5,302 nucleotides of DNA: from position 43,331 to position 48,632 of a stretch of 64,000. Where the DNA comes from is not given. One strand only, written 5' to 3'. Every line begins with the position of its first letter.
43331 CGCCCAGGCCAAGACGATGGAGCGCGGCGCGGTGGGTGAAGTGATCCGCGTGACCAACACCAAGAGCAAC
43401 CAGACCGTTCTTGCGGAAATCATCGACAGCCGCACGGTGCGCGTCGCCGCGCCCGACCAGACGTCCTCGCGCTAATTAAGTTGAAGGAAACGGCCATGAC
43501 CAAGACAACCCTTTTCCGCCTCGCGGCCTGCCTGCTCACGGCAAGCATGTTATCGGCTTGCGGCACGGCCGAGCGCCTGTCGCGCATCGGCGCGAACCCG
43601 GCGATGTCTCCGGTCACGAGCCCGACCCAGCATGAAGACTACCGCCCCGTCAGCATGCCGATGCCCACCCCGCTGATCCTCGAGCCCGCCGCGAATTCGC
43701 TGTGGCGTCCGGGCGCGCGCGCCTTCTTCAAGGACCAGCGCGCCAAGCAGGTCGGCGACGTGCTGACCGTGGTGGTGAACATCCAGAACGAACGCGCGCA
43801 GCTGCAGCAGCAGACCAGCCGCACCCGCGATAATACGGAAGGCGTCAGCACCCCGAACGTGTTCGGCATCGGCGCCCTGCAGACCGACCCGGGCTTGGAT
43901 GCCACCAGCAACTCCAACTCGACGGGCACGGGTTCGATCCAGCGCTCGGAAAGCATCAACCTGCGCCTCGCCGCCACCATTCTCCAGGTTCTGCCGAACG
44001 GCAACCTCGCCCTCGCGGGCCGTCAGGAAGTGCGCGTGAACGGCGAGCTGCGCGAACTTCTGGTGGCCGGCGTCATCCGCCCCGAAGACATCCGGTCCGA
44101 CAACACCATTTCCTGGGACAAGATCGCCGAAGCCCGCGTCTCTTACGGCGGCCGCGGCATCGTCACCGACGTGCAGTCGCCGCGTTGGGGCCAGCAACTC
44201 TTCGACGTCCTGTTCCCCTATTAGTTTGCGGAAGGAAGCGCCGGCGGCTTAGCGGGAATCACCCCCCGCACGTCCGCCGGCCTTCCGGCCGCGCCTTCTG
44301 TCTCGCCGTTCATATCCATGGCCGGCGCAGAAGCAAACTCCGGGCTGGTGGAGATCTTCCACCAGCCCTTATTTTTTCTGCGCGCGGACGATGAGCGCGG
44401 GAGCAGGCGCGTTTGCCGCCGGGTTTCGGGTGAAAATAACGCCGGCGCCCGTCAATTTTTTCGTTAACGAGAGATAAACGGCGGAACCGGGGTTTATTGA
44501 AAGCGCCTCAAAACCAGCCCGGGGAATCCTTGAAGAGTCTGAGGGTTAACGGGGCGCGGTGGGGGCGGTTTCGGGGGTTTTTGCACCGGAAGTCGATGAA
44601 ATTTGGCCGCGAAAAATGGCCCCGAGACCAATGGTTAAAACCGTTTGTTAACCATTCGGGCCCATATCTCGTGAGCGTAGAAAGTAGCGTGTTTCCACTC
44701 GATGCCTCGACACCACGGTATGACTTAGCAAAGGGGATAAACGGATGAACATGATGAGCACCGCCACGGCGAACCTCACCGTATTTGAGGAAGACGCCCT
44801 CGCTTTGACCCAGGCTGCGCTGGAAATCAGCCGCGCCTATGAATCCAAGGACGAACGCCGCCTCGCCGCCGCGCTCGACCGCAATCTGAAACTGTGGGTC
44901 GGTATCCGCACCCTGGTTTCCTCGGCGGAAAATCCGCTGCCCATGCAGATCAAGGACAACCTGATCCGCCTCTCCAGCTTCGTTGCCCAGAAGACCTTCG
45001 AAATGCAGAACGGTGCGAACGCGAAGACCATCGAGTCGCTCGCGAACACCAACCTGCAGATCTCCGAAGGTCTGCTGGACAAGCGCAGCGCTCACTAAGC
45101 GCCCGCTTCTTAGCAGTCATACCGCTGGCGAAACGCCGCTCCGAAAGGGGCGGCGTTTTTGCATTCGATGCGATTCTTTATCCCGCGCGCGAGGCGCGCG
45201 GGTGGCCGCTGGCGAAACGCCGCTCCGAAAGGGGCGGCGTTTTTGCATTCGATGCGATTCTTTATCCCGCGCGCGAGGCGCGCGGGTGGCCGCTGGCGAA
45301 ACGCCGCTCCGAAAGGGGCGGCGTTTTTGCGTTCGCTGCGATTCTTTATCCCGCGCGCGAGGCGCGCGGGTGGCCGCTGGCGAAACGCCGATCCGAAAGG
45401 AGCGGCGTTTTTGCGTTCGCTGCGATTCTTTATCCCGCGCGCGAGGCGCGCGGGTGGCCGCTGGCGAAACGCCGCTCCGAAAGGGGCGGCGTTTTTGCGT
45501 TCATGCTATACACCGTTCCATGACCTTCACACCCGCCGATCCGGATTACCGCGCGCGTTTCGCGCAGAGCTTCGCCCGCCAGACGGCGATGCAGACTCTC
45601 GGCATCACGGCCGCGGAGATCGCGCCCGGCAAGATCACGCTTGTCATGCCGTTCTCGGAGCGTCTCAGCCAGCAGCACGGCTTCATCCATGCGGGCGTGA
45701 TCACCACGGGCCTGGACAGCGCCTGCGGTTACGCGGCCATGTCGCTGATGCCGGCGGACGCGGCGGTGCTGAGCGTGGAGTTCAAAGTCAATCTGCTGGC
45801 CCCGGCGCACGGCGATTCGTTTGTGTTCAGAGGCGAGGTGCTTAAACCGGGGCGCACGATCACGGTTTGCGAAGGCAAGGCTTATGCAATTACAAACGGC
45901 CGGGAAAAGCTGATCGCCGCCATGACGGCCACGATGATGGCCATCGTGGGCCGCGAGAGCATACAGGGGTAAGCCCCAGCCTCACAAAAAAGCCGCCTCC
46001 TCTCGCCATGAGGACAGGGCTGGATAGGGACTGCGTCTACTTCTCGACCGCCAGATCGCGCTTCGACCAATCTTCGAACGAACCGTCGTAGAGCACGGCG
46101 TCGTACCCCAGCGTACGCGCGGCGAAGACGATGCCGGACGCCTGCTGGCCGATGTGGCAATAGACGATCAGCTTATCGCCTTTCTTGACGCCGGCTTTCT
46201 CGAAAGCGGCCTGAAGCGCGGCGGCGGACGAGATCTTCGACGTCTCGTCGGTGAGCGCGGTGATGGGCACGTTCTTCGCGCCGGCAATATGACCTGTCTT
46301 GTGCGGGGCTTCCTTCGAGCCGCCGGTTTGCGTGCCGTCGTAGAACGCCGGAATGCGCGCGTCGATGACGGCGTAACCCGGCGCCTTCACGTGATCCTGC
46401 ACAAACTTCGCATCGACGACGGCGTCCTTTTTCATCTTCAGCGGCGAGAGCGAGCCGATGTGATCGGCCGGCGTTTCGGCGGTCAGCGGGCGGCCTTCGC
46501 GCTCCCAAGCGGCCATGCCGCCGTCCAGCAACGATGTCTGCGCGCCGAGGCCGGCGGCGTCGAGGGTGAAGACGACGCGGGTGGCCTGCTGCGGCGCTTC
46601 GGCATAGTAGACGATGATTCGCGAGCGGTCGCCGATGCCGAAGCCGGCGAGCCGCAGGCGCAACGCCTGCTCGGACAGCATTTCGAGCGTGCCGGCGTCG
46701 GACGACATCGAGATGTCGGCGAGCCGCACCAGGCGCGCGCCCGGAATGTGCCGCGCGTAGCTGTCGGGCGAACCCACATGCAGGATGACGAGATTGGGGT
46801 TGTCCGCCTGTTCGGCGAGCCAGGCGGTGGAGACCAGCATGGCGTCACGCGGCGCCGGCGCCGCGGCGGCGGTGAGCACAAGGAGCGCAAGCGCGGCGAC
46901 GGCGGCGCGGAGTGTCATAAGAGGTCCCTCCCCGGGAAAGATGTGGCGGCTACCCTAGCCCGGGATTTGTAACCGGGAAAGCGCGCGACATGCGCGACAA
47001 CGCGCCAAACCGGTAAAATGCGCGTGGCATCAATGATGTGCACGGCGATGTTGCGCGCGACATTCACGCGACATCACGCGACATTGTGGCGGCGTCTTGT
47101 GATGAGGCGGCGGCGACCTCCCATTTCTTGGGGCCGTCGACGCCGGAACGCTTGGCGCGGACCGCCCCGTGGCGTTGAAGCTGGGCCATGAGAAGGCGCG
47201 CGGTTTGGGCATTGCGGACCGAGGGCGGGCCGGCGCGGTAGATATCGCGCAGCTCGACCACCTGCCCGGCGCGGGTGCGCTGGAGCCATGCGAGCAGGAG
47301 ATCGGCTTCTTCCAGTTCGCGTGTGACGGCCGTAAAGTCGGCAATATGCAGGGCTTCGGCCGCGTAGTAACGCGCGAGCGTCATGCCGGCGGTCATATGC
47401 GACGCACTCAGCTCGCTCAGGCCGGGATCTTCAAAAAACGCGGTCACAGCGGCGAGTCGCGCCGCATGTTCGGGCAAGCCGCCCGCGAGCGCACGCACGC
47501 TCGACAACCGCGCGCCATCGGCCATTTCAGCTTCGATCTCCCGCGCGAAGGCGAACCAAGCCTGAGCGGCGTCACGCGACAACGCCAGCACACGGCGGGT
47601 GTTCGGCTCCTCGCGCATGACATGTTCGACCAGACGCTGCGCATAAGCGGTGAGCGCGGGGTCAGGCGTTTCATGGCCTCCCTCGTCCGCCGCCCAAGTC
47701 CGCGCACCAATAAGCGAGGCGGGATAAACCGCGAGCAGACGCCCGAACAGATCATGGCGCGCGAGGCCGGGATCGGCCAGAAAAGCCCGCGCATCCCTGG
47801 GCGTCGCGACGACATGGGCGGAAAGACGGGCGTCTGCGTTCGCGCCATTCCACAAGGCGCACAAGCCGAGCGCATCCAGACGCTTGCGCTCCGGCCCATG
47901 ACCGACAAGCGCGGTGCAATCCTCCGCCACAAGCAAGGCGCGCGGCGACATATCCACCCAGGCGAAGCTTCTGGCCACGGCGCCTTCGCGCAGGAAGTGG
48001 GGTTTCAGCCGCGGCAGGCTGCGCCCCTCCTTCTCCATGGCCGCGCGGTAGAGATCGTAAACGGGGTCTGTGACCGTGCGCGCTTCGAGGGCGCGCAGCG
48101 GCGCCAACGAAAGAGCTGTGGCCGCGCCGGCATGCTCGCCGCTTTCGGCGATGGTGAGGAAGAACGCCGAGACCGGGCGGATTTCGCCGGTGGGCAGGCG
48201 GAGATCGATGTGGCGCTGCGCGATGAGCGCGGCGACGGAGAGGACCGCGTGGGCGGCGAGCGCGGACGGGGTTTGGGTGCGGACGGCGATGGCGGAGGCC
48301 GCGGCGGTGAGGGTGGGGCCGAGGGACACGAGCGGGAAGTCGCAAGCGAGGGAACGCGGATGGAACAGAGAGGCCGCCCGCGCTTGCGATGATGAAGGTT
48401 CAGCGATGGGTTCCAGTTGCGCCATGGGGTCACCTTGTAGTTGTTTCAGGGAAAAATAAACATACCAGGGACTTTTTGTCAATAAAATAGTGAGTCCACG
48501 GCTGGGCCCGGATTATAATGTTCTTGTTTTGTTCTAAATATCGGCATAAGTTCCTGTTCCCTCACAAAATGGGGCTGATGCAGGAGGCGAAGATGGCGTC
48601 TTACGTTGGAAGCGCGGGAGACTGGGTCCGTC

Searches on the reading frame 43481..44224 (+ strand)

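Call 13: search_protein_families(library=pfam, proteins=[window:43481-44224:+], max_evalue=0.001)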
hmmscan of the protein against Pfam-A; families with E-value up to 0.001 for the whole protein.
window:43481-44224:+ (247 aa): 1 family
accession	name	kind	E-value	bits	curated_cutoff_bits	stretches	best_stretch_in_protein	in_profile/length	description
PF02107.21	FlgH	-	5.4e-55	186.1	27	1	69-246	2-172/172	Flagellar L-ring protein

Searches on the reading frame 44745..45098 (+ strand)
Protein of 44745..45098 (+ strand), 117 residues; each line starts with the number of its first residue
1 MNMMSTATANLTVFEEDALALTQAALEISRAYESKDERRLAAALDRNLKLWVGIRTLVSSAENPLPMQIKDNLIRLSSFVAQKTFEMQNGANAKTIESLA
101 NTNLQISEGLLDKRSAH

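Call 13: search_protein_families(library=pfam, proteins=[window:44745-45098:+], max_evalue=0.001)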
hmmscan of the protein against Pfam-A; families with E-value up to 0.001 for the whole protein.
window:44745-45098:+ (117 aa): 1 family
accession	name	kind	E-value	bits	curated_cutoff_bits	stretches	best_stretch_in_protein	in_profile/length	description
PF07309.16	FlaF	-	2e-16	60.4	23.6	1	15-110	17-113/113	Flagellar protein FlaF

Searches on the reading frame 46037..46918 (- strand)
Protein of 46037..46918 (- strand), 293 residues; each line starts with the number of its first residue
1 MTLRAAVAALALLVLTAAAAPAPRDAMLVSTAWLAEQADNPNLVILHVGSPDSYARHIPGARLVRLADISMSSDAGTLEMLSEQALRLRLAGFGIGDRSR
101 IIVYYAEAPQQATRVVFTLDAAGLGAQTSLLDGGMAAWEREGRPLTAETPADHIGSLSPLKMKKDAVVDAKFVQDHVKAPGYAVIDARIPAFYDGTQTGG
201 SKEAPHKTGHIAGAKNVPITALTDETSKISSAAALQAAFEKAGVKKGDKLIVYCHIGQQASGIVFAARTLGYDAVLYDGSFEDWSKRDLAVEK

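Call 13: search_protein_families(library=pfam, proteins=[window:46037-46918:-], max_evalue=0.001)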
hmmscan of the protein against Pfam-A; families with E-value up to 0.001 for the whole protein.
window:46037-46918:- (293 aa): 1 family
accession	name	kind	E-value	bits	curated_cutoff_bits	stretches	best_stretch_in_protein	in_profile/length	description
PF00581.25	Rhodanese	-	5.5e-26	91.4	22.2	2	171-286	3-101/102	Rhodanese-like domain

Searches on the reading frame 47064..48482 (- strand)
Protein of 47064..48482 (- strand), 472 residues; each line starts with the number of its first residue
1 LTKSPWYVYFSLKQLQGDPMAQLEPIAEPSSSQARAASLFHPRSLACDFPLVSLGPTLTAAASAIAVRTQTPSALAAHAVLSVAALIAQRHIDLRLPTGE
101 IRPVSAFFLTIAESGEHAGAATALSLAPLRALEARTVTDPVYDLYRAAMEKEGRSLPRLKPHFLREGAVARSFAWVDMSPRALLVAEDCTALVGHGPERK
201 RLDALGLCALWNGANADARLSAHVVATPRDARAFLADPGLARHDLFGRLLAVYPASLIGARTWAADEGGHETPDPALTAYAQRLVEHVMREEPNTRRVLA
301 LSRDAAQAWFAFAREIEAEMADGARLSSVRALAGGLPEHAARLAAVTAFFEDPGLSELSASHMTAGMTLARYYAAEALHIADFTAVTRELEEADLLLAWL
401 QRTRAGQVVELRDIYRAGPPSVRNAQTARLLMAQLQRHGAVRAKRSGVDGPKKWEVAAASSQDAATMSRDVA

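Call 13: search_protein_families(library=pfam, proteins=[window:47064-48482:-], max_evalue=0.001)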
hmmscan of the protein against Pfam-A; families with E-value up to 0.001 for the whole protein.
window:47064-48482:- (472 aa): 1 family
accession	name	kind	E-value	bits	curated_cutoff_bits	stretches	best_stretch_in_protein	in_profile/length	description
PF13148.11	DUF3987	-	3.7e-37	128.8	27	2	217-382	195-363/364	Protein of unknown function (DUF3987)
